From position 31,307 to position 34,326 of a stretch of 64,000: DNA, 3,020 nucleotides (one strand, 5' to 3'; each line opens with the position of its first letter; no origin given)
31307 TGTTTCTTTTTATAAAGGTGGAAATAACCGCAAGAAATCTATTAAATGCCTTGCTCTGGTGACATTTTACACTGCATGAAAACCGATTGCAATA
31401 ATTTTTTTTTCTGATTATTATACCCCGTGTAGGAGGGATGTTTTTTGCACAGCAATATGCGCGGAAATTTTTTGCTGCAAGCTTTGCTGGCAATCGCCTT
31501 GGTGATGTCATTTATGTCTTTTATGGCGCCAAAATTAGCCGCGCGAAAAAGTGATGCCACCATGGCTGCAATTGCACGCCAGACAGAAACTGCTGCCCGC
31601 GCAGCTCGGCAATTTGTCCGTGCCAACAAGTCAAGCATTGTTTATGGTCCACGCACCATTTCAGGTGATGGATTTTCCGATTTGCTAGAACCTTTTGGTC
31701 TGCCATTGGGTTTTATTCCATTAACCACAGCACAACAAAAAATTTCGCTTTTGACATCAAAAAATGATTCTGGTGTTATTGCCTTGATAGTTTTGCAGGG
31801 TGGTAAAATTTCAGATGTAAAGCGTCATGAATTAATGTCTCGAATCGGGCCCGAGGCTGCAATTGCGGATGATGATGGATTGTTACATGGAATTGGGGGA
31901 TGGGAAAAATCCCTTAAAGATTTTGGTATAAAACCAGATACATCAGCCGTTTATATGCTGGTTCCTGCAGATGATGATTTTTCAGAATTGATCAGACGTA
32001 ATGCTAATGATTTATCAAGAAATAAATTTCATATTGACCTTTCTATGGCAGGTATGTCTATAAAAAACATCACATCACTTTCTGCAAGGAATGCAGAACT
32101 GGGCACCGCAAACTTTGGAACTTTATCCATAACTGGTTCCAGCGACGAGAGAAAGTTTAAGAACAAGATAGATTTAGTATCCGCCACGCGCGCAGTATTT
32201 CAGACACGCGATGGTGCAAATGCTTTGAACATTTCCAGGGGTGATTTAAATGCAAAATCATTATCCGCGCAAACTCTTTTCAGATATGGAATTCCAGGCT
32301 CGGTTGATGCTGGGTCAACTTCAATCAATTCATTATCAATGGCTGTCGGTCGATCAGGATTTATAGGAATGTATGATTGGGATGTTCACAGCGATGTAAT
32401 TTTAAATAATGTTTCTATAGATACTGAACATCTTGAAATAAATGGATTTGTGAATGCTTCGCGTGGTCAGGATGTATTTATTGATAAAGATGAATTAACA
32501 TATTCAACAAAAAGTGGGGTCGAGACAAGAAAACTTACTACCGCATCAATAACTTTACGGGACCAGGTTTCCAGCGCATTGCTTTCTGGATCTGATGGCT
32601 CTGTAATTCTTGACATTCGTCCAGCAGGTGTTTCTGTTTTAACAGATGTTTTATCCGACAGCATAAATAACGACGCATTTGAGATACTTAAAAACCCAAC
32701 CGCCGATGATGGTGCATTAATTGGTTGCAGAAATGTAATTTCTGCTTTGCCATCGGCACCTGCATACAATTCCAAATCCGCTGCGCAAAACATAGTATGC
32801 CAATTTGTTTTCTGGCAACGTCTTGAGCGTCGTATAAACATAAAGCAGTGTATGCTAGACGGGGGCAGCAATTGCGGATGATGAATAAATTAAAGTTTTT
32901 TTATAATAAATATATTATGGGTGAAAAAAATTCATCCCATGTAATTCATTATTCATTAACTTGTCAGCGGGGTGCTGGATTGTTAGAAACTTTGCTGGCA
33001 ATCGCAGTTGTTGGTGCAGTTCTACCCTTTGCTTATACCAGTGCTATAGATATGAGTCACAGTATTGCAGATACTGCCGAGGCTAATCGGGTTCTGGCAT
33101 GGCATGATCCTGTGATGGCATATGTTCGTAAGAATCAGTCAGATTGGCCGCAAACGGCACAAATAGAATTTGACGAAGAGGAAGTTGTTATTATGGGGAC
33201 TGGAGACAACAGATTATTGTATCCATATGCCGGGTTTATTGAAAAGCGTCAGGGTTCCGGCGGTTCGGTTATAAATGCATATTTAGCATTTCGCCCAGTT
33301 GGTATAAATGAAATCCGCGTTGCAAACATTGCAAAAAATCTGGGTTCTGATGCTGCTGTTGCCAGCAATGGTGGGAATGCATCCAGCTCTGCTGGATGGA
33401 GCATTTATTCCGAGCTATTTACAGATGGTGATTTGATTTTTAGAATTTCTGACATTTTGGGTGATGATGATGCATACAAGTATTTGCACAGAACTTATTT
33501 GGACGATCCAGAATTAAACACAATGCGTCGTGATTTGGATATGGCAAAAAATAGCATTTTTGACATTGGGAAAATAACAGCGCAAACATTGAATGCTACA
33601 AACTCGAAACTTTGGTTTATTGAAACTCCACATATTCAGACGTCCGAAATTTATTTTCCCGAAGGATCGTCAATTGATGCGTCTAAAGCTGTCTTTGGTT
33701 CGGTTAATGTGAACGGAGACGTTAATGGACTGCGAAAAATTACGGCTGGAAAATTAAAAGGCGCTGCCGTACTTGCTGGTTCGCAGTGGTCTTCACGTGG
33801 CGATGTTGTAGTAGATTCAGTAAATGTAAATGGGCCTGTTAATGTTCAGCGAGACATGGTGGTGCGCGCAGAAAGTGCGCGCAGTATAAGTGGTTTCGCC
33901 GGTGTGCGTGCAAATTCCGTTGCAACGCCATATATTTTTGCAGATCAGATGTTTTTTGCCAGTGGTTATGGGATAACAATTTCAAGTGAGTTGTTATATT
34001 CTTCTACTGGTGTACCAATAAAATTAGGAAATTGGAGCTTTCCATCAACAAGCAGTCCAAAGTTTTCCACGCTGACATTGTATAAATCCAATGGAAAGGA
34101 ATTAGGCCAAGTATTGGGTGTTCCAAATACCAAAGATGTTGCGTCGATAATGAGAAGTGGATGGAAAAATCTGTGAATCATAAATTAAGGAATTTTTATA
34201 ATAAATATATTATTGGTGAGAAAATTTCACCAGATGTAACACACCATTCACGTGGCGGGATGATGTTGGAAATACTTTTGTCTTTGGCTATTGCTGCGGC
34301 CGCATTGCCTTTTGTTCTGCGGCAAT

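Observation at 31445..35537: Three tandem, translationally coupled paralogues of large (430-480 aa) prepilin-like proteins, two sharing a conserved ~32-aa leader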

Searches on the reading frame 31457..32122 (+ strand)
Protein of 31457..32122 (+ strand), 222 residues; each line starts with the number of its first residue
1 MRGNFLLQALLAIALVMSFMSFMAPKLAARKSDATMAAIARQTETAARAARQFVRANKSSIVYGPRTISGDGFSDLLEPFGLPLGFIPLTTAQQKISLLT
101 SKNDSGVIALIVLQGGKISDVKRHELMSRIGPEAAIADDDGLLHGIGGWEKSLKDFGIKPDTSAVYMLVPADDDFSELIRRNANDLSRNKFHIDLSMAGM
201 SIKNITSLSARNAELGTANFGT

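Call 83: search_protein_representatives(alignment_id=A6)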
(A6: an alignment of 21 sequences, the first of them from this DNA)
Query: 21 sequences, 224 profile positions. Proteins with E-value up to 0.001 (for the whole library): 1846; up to 1e-10: 645; up to 1e-30: 89. The best 150 are listed.
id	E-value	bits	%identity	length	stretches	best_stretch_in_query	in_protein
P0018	4.6e-69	248.7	-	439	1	1-222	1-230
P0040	6.3e-68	244.9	-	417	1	3-222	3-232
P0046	3.1e-65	236.1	-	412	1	1-222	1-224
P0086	1.2e-64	234.2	-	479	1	9-223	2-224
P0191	4.4e-60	219.3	-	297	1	2-222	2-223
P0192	1.9e-58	214.0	-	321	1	10-221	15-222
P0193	7.3e-58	212.0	-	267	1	4-222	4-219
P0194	9.6e-57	208.4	-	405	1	4-223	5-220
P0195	1.1e-56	208.1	-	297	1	4-223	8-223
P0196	6.8e-51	189.2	-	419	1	10-221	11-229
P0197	1.1e-50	188.5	-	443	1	9-218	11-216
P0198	2.7e-50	187.3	-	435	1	1-220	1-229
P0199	1.4e-49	185.0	-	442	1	2-220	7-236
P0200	3.6e-48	180.3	-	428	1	8-221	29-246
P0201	6.4e-48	179.5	-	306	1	8-222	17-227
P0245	5.2e-36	140.6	-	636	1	1-220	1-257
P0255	1.1e-33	133.0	-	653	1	1-219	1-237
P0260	2.2e-32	128.7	-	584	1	2-219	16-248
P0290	3.9e-28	114.8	-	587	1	1-220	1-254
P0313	2.0e-24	102.7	-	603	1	1-220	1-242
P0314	2.0e-24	102.7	-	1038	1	6-218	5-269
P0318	1.2e-23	100.2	-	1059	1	10-219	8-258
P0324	4.6e-23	98.2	-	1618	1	11-220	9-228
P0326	5.2e-23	98.1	-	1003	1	4-218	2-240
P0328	5.3e-23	98.0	-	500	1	8-222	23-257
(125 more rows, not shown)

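Call 84: search_protein_families(library=pfam, proteins=[P0245, P0255, P0260, P0290, P0313, P0314, P0318, P0324, P0326, P0328], max_evalue=0.01)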
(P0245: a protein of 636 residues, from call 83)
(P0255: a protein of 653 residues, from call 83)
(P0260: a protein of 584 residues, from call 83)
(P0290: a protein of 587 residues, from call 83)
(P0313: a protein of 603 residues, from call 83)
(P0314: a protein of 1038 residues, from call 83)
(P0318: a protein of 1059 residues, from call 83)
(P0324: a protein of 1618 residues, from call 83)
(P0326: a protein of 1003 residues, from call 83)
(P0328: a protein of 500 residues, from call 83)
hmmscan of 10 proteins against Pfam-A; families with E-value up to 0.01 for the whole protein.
P0245 (636 aa): 0 families

P0255 (653 aa): 0 families

P0260 (584 aa): 0 families

P0290 (587 aa): 0 families

P0313 (603 aa): 0 families

P0314 (1038 aa): 0 families

P0318 (1059 aa): 0 families

P0324 (1618 aa): 0 families

P0326 (1003 aa): 2 families
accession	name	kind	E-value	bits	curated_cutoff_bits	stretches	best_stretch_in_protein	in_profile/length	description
PF04790.18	Sarcoglycan_1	-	1.6e-05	24.8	32.5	1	328-377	164-217/259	Sarcoglycan complex subunit protein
PF10106.14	DUF2345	-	0.00053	20.3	30.7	1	337-410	35-111/151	Uncharacterized protein conserved in bacteria (DUF2345)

P0328 (500 aa): 0 families

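Call 85: list_cluster_members(proteins=[P0245, P0255, P0260, P0290, P0313, P0314, P0318, P0324, P0326, P0328])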
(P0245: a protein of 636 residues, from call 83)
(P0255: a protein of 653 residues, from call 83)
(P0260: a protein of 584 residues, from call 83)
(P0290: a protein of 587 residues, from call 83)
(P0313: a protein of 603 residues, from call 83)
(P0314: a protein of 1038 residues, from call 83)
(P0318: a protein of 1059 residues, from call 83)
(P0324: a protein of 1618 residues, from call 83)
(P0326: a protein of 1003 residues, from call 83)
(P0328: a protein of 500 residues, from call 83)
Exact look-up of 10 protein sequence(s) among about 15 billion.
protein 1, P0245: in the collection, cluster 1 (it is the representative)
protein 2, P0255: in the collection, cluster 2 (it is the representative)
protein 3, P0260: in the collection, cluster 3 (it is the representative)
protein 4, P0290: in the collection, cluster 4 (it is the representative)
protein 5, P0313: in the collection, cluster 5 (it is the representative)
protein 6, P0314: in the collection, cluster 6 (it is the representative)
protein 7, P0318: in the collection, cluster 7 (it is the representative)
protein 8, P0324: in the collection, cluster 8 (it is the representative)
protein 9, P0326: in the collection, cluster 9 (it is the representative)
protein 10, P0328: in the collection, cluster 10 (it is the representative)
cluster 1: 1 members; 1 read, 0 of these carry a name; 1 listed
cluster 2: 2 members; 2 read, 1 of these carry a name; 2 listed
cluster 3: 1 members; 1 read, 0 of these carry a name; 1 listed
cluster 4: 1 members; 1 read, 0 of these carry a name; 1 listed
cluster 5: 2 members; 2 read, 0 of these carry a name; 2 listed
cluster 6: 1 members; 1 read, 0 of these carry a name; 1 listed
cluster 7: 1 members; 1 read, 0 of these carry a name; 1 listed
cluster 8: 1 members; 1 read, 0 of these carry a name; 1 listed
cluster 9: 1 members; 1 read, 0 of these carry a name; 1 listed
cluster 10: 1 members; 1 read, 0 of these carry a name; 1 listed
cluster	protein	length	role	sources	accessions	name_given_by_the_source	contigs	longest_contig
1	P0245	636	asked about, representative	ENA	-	-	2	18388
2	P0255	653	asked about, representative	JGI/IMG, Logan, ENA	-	type II secretory pathway pseudopilin PulG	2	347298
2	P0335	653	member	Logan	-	-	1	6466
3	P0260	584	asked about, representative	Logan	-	-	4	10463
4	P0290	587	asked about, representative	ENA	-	-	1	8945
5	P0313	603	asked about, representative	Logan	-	-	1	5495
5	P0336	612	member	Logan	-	-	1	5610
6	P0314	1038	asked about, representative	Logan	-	-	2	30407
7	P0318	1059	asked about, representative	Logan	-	-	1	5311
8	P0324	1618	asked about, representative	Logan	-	-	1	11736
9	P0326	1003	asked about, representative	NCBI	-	-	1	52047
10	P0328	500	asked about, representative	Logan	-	-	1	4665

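Call 94: search_solved_structures(query=A6, max_evalue=10)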
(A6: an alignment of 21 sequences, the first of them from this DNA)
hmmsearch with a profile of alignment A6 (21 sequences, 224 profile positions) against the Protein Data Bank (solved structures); distinct sequences matched with E-value up to 10: 6.
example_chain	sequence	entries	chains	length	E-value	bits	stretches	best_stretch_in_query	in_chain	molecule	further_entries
9egp_A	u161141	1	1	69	0.0014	21.3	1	10-69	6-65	Geopilin domain 1 protein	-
7tgg_A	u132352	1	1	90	0.023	17.4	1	10-63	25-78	Geopilin domain 1 protein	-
2ew9_A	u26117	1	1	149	0.29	13.8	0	114-142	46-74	Copper-transporting ATPase 2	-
9bsh_A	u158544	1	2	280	0.39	13.4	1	19-84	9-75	Exfoliative toxin A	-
9bsm_A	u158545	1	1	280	0.39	13.4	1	19-84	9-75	Exfoliative toxin A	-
2m7g_A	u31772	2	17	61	0.46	13.1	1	16-63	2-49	Geopilin domain 1 protein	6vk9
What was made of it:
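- Sequence profile against PDB: the best hit is the Geobacter PilA N-terminal helix, E 0.0014 (call 94).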

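Call 106: find_related_loci(query=A9, collection=metagenome_contigs, flank=10000)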
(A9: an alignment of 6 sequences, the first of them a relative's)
Query A9 (1038 aa) in metagenome_contigs; peptide patterns used: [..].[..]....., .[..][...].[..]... (x = any residue, [..] = any of these).
152 stretches matched a pattern; 50 encode a relative of the query (tblastn E <= 1e-3); 49 distinct loci.
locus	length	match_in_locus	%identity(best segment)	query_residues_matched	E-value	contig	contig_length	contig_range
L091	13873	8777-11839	35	1-1038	3e-147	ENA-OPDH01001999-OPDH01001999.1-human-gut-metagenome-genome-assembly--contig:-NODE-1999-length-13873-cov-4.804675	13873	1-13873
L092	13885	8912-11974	35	1-1038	3e-147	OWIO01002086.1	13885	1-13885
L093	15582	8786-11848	35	1-1038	2e-147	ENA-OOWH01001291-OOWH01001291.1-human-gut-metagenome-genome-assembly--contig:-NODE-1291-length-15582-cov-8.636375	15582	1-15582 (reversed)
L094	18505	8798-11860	35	1-1038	3e-147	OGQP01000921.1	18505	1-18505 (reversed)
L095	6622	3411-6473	35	1-1038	1e-147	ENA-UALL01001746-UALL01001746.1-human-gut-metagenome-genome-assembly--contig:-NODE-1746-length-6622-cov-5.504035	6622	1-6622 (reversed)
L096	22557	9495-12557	35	1-1038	9e-147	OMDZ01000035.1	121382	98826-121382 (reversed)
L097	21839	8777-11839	35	1-1038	6e-147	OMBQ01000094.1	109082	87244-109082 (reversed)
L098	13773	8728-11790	35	1-1038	1e-146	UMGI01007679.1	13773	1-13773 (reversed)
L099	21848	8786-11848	35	1-1038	1e-146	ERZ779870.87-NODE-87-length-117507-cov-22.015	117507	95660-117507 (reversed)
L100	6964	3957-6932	35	1-1016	1e-140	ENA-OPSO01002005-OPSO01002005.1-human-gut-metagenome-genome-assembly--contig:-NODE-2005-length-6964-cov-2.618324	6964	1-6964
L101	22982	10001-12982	31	9-1038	3e-112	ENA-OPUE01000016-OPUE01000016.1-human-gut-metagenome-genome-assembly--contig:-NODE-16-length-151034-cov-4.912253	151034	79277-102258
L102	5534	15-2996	31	9-1038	2e-112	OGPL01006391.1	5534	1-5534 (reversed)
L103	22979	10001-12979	31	9-1038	9e-111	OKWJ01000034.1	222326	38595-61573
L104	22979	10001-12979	30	9-1038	2e-110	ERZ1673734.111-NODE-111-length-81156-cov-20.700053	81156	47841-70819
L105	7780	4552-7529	29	9-1038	4e-100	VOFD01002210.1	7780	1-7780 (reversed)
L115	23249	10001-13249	29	6-1038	1e-101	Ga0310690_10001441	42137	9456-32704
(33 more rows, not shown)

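Call 110: search_protein_families(library=pfam, proteins=[L115:7213-8292:-, L115:9121-9987:+, L115:13395-13880:-, L115:14708-16867:+, L115:4362-5903:+, L103:9284-9952:+, L103:13209-13751:+, L103:13764-14831:+, L103:15316-15972:+, L103:7464-8243:+], max_evalue=0.001)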
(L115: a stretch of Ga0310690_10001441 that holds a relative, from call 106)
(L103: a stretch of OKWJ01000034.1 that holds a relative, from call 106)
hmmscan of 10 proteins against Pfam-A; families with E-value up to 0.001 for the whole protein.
L115:7213-8292:- (359 aa): 1 family
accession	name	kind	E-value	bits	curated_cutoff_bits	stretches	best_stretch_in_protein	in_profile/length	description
PF00365.25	PFK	-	9.2e-89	297.9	30.9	1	6-307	1-277/277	Phosphofructokinase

L115:9121-9987:+ (288 aa): 0 families

L115:13395-13880:- (161 aa): 2 families
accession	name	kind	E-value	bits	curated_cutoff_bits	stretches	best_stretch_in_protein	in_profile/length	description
PF03948.19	Ribosomal_L9_C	-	1.6e-23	83.4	23.2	1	64-145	2-85/86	Ribosomal protein L9, C-terminal domain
PF01281.25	Ribosomal_L9_N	-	6.7e-22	77.2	20.7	1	1-46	1-46/47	Ribosomal protein L9, N-terminal domain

L115:14708-16867:+ (719 aa): 2 families
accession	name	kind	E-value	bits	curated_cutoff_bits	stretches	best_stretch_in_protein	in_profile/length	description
PF00501.34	AMP-binding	-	1.3e-51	176.1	29.9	1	264-576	47-383/384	AMP-binding enzyme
PF01553.26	Acyltransferase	-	1.1e-14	54.9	23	1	29-141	10-132/132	Acyltransferase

L115:4362-5903:+ (513 aa): 5 families
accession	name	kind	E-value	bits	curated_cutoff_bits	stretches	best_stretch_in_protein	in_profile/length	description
PF03796.21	DnaB_C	-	1.1e-102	343.3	27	1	210-500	1-255/255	DnaB-like helicase C terminal domain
PF00772.26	DnaB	-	3.7e-30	104.5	23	1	32-133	2-103/103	DnaB-like helicase N terminal domain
PF13481.12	AAA_25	-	3e-18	66.6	27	1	207-398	11-190/195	AAA domain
PF20720.3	nSTAND3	-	2.3e-05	24.6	27.2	1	224-254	13-43/155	Novel STAND NTPase 3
PF06745.19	ATPase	-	2.5e-05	24.2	26.6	1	212-255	2-46/231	KaiC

L103:9284-9952:+ (222 aa): 0 families

L103:13209-13751:+ (180 aa): 1 family
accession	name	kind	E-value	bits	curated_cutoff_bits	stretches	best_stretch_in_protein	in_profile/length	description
PF03748.19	FliL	-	4.3e-12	46.9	24.6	1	78-175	1-103/103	Flagellar basal body-associated protein FliL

L103:13764-14831:+ (355 aa): 2 families
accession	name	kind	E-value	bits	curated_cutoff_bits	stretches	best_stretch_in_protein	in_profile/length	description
PF02154.20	FliM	-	4.5e-64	216.4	27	1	68-259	3-192/192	Flagellar motor switch protein FliM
PF01052.25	FliMN_C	-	3.9e-16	59.2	23.8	1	281-350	2-71/73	Type III flagellar switch regulator (C-ring) FliN C-term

L103:15316-15972:+ (218 aa): 1 family
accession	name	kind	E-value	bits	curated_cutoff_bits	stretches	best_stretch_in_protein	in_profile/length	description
PF03448.22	MgtE_N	-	5.2e-05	24.2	25.9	1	160-209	44-93/102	MgtE intracellular N domain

L103:7464-8243:+ (259 aa): 1 family
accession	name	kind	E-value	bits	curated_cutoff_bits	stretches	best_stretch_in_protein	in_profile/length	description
PF00813.25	FliP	-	1.4e-78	263.7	26.9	1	62-254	1-191/191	FliP family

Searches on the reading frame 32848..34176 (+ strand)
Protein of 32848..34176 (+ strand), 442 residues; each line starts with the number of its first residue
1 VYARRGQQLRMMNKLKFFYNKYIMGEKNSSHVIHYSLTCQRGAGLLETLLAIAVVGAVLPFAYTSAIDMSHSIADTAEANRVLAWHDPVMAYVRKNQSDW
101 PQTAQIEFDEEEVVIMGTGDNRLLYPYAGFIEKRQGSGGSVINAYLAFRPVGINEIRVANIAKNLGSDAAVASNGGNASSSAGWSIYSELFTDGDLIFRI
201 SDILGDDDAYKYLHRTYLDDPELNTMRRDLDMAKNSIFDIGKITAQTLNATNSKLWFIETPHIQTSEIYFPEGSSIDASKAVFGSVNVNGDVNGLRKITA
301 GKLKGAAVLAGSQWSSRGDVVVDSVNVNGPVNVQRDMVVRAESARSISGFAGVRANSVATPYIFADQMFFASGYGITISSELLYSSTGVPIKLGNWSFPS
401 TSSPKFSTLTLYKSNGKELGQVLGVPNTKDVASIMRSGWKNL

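Call 4: search_protein_families(library=pfam, proteins=[window:32848-34176:+], max_evalue=1)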
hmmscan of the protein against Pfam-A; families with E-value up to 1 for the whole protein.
window:32848-34176:+ (442 aa): 0 families

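Call 5: search_protein_families(library=ncbifam, proteins=[window:32848-34176:+], max_evalue=1)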
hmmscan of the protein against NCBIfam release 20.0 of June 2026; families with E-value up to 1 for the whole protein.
window:32848-34176:+ (442 aa): 0 families

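Call 14: find_homologous_proteins(query=window:32878-34176:+, max_evalue=0.001)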
Query window:32878-34176:+ (432 aa): 45 proteins with E <= 0.001 among 8000 candidates.
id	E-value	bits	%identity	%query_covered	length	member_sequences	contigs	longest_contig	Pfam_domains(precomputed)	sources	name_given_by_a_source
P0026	5.2e-259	877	91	100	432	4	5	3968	-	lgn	-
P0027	3.6e-234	795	88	93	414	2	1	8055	-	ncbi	-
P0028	2.4e-183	628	69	92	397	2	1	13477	-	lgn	-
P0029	2.4e-181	621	64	94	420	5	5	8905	-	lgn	-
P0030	2.6e-179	615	65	93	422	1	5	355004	-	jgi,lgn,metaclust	metaclust:\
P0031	3.3e-176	604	64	93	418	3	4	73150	-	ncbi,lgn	-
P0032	1.9e-175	602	64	93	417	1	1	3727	-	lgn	-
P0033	4.9e-172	591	64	93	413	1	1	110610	-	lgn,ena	-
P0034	4.2e-169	581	63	93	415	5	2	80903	-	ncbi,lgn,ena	ncbi:MAG: hypothetical protein ACOX7D_00985 [Alphaproteobacteria bacterium]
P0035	7.4e-168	577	63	94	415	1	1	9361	-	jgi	jgi:hypothetical protein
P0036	3.6e-161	555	60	94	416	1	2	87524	-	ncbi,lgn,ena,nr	ncbi:MAG: hypothetical protein FWF97_01400 [Alphaproteobacteria bacterium]|nr:hypothetical protein [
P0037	1.3e-152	527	59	92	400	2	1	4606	-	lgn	-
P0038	4.8e-148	512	56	93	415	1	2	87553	-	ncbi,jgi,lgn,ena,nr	ncbi:MAG: hypothetical protein FWE50_02200 [Alphaproteobacteria bacterium]|nr:hypothetical protein [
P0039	2.5e-147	509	54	93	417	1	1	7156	-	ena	-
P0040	2.5e-147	509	54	93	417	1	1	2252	-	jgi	-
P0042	1.1e-145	504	54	94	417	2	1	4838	-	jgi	jgi:type II secretory pathway pseudopilin PulG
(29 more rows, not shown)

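Call 27: search_protein_families(library=pfam, proteins=[P0042], max_evalue=1)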
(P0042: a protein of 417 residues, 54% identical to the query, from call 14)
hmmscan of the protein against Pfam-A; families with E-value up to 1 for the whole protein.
P0042 (417 aa): 0 families

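Call 74: predict_structure(alignment_id=A3)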
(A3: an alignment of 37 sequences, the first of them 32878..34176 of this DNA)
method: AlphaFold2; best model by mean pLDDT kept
length: 432 residues; sequences in the alignment: 37
mean_pLDDT: 57.5   pTM: 0.39
mean pLDDT of the five models: 57.5, 57.4, 54.0, 52.7, 51.4
residues with pLDDT >= 90: 33; 70-90: 99; 50-70: 77; < 50: 223
segments of 3 or more residues with pLDDT < 50: 1-5, 14-34, 195-253, 261-264, 268-292, 294-298, 306-315, 317-321, 323-380, 401-404, 409-416, 426-432
pLDDT, mean of each block of 10 residues (from residue 1): 52 47 34 54 67 74 86 84 77 82 73 86 76 90 89 91 90 87 91 52 38 34 37 45 40 50 48 46 44 47 49 48 46 33 25 35 37 41 54 53 50 48 48 42
secondary structure, 60 per line:
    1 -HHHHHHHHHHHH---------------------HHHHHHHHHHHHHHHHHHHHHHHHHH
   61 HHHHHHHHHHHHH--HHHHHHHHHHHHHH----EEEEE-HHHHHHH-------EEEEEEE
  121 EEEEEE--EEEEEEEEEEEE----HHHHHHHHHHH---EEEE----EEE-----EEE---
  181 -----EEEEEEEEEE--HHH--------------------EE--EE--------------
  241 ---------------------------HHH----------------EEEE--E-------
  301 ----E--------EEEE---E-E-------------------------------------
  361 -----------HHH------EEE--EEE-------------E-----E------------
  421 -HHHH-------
elements in order: H2-13 H35-73 H76-89 E94-98 H100-106 E114-126 E129-140 H145-155 E159-162 E167-169 E175-177 E186-195 E287-290 E314-317 E381-383 E386-388 H422-425
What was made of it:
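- Checked: The beta-helix idea could not be tested, because the AF2 C-terminal half of B has pLDDT below 50 (call 74).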
